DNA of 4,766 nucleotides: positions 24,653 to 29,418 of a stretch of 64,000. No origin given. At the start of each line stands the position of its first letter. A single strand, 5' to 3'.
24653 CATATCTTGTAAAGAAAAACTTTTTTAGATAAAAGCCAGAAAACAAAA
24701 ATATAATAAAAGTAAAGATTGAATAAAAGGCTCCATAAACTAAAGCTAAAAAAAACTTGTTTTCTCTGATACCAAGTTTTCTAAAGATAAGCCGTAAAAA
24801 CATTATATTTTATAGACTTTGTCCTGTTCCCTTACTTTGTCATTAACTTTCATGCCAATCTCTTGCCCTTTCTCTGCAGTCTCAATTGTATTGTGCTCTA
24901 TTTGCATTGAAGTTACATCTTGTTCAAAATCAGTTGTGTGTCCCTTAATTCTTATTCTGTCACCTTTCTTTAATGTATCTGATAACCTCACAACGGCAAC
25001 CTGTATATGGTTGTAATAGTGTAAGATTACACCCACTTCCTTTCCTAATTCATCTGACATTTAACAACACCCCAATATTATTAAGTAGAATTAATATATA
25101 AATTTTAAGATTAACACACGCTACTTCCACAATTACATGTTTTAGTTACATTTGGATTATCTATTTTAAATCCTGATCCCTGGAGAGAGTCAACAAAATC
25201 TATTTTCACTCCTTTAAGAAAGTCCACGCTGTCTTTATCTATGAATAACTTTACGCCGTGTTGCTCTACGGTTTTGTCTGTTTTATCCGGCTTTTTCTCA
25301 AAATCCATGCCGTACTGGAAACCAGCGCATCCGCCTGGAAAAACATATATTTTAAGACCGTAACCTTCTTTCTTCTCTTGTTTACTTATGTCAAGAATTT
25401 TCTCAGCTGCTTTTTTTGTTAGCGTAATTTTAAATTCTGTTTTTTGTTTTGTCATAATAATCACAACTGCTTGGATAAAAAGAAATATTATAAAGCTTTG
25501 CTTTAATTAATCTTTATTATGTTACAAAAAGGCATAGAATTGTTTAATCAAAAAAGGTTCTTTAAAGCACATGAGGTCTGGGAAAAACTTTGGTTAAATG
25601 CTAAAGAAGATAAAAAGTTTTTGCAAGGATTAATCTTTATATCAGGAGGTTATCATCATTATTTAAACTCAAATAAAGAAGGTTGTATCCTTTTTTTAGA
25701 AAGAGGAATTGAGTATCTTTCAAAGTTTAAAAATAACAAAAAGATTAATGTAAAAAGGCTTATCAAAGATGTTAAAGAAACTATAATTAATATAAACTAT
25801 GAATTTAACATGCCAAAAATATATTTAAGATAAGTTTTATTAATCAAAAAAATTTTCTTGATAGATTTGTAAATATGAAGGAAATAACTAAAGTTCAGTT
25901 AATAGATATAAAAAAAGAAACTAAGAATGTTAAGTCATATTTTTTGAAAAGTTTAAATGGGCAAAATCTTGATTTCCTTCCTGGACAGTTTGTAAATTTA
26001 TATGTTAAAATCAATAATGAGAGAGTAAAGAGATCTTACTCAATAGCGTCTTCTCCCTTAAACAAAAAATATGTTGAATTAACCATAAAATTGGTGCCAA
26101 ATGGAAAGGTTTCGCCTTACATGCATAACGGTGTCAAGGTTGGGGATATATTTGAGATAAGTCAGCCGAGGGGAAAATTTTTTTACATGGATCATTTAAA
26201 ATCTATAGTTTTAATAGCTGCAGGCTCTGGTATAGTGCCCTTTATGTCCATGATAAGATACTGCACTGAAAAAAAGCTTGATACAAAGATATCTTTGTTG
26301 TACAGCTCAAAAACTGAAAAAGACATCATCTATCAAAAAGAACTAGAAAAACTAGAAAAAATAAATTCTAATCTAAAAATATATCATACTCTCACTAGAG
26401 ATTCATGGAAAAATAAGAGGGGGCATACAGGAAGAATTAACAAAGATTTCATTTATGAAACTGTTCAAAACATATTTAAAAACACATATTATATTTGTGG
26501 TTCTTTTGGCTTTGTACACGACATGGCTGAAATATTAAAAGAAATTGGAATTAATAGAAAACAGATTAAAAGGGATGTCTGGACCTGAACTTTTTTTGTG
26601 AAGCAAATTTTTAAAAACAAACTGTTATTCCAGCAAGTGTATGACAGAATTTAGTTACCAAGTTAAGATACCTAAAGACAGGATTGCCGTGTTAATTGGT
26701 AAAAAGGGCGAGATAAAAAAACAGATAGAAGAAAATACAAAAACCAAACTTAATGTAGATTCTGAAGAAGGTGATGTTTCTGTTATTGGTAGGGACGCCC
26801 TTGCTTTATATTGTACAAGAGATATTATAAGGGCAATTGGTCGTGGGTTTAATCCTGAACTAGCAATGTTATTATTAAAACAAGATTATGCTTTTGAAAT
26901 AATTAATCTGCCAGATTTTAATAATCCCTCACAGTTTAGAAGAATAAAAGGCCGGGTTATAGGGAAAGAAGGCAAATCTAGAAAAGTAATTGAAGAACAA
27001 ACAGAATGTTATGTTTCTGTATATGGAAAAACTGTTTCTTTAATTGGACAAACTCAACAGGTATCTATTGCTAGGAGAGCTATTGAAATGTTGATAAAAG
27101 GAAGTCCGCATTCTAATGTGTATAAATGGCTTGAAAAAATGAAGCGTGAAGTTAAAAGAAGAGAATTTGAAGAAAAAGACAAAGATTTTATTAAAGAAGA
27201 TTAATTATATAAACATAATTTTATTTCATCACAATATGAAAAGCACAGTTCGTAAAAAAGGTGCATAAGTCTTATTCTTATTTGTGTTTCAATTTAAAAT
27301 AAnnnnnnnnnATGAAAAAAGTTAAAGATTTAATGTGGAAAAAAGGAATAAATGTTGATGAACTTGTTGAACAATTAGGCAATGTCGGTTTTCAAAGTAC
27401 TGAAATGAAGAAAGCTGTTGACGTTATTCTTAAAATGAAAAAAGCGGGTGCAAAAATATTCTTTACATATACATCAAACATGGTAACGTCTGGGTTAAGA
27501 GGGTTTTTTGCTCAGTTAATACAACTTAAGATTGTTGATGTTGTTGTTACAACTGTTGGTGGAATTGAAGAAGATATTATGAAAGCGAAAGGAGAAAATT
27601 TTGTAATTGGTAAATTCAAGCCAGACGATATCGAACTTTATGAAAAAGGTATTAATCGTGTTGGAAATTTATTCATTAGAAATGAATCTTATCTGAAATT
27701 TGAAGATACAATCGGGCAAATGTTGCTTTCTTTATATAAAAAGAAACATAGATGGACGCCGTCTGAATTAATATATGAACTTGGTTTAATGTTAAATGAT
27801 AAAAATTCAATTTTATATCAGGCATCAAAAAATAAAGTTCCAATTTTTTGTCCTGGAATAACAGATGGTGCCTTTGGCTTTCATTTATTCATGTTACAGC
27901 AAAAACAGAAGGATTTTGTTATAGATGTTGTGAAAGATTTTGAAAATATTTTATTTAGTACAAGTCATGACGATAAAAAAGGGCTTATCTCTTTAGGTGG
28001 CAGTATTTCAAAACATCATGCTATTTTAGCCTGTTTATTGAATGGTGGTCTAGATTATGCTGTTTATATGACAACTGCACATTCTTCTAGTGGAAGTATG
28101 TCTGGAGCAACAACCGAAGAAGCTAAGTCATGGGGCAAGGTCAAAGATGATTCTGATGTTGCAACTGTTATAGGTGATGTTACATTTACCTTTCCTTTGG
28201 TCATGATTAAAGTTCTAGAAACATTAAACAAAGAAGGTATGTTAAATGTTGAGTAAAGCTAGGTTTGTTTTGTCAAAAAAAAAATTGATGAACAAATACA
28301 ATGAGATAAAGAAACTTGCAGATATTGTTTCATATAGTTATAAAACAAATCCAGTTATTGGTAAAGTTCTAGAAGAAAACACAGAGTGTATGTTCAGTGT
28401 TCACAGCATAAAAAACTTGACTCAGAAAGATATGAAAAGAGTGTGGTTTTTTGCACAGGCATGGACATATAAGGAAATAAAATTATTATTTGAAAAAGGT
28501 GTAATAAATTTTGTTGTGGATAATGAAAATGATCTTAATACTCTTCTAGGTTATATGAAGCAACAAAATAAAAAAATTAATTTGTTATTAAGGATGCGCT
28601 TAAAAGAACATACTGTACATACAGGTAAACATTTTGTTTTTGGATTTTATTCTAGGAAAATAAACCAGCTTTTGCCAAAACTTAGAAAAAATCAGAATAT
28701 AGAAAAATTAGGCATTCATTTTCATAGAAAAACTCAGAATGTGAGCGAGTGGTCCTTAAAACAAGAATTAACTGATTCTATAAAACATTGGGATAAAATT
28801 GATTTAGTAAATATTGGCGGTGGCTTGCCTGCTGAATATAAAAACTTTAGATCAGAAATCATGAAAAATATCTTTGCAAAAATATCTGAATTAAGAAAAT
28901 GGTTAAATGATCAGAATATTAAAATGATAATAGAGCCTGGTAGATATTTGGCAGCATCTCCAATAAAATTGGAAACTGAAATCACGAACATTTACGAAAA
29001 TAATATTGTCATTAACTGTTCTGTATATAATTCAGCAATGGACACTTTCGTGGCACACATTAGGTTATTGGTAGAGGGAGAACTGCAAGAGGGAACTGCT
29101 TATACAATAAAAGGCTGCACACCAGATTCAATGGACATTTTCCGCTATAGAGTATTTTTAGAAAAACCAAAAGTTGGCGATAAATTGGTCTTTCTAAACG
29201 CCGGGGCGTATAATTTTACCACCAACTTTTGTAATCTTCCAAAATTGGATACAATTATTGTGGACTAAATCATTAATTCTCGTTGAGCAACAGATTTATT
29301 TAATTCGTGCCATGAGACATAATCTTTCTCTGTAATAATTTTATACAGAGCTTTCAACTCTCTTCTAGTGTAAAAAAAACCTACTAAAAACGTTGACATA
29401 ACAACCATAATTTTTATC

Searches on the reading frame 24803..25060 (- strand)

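Call 21: search_protein_families(library=pfam, proteins=[window:24803-25060:-], max_evalue=0.01)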
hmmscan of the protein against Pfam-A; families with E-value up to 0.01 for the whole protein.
window:24803-25060:- (85 aa): 2 families
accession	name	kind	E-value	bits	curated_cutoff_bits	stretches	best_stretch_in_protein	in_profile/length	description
PF03144.31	GTP_EFTU_D2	-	1.1e-05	26.2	30.3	1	29-75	12-61/73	Elongation factor Tu domain 2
PF16325.11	Peptidase_U32_C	-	0.004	17.7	28.2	1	9-80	6-80/83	Peptidase family U32 C-terminal domain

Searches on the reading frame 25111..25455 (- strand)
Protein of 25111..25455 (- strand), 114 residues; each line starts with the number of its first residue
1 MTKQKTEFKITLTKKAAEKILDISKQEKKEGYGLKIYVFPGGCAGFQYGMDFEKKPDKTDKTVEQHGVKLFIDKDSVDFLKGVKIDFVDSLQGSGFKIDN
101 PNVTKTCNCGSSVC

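Call 21: search_protein_families(library=pfam, proteins=[window:25111-25455:-], max_evalue=0.01)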
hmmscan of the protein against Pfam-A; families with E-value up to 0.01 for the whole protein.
window:25111-25455:- (114 aa): 1 family
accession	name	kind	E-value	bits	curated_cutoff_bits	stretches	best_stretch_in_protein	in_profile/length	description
PF01521.26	Fe-S_biosyn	-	3.4e-23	82.4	26.3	1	9-110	2-109/110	Iron-sulphur cluster biosynthesis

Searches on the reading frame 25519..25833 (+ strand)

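Call 21: search_protein_families(library=pfam, proteins=[window:25519-25833:+], max_evalue=0.01)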
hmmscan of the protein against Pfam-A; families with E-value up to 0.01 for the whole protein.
window:25519-25833:+ (104 aa): 1 family
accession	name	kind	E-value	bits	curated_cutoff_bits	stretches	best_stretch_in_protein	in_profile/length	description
PF03745.19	DUF309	-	2.1e-20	72.6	27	1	2-56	1-56/59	Domain of unknown function (DUF309)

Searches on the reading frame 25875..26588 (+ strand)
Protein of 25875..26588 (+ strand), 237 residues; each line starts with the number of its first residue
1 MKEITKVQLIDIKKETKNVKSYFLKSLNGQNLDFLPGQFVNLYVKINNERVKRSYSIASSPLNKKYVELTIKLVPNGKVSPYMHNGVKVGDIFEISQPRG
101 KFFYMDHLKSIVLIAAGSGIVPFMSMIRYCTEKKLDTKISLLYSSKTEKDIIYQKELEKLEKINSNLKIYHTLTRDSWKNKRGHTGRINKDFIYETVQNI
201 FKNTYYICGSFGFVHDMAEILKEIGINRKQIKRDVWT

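Call 21: search_protein_families(library=pfam, proteins=[window:25875-26588:+], max_evalue=0.01)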
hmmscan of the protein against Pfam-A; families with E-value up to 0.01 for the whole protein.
window:25875-26588:+ (237 aa): 4 families
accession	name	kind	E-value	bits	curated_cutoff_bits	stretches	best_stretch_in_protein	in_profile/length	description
PF00175.26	NAD_binding_1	-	8.4e-21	75.1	22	1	113-217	1-107/109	Oxidoreductase NAD-binding domain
PF00970.30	FAD_binding_6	-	1.4e-18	67.5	21.1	1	7-104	2-99/99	Oxidoreductase FAD-binding domain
PF08030.17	NAD_binding_6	-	1.2e-05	25.9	22.2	1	109-182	2-85/156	Ferric reductase NAD binding domain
PF22290.1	DmmA-like_N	-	0.0023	18.8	33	0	109-162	19-69/124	Dimethylamine monooxygenase subunit DmmA-like, N-terminal domain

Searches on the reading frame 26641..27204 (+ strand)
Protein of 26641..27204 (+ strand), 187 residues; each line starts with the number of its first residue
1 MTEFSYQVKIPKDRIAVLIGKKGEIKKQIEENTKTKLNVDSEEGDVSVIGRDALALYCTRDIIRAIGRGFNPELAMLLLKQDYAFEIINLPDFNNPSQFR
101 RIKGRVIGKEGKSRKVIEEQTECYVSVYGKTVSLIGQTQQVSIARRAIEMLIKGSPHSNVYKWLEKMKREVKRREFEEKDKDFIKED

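Call 21: search_protein_families(library=pfam, proteins=[window:26641-27204:+], max_evalue=0.01)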
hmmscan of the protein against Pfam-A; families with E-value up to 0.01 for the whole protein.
window:26641-27204:+ (187 aa): 6 families
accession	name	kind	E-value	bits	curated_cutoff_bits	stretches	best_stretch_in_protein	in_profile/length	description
PF00013.35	KH_1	-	4.6e-15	55.6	21.5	2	6-53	2-54/66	KH domain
PF21800.4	KH_KRR1_2nd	-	4.1e-14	52.8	27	1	85-154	3-73/91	KRR1 small subunit processome component, second KH domain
PF22891.2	KH_PNO1_2nd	-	1.8e-10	41.3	27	1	98-165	17-84/90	Eukaryotic type KH-domain (KH-domain type I) (327.11.2)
PF22675.2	KH-I_KHDC4-BBP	-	2e-05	24.8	30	0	102-136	7-41/76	KHDC4/BBP-like, KH-domain type I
PF07650.23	KH_2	-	0.00046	20.4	22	0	8-38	29-59/78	KH domain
PF13083.13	KH_KhpA-B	-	0.0081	16.5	32.1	0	5-25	30-50/73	KhpA/KhpB, KH domain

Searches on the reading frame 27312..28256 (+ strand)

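Call 45: search_protein_families(library=pfam, proteins=[window:27312-28256:+], max_evalue=0.01)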
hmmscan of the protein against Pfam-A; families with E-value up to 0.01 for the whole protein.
window:27312-28256:+ (314 aa): 1 family
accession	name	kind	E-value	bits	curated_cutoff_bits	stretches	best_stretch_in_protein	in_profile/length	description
PF01916.23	DS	-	5e-102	341.5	27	1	17-299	1-286/288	Deoxyhypusine synthase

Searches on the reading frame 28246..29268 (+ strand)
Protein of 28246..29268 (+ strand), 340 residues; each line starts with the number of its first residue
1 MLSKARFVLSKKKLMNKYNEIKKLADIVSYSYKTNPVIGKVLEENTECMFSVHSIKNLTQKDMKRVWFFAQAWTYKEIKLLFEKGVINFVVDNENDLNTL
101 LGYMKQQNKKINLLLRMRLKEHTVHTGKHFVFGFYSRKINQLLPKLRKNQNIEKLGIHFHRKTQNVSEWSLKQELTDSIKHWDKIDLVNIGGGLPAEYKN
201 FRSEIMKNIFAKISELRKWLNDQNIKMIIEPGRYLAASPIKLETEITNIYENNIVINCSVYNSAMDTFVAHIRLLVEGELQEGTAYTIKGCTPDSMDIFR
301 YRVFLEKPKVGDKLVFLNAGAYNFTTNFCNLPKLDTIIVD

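Call 45: search_protein_families(library=pfam, proteins=[window:28246-29268:+], max_evalue=0.01)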
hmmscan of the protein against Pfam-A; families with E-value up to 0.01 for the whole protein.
window:28246-29268:+ (340 aa): 2 families
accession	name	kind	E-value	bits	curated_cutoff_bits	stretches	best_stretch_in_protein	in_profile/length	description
PF02784.22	Orn_Arg_deC_N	-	3.4e-15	56.5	23.4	1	62-237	60-247/247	Pyridoxal-dependent decarboxylase, pyridoxal binding domain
PF00278.28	Orn_DAP_Arg_deC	-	4.7e-05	24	23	1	252-320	24-95/95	Pyridoxal-dependent decarboxylase, C-terminal sheet domain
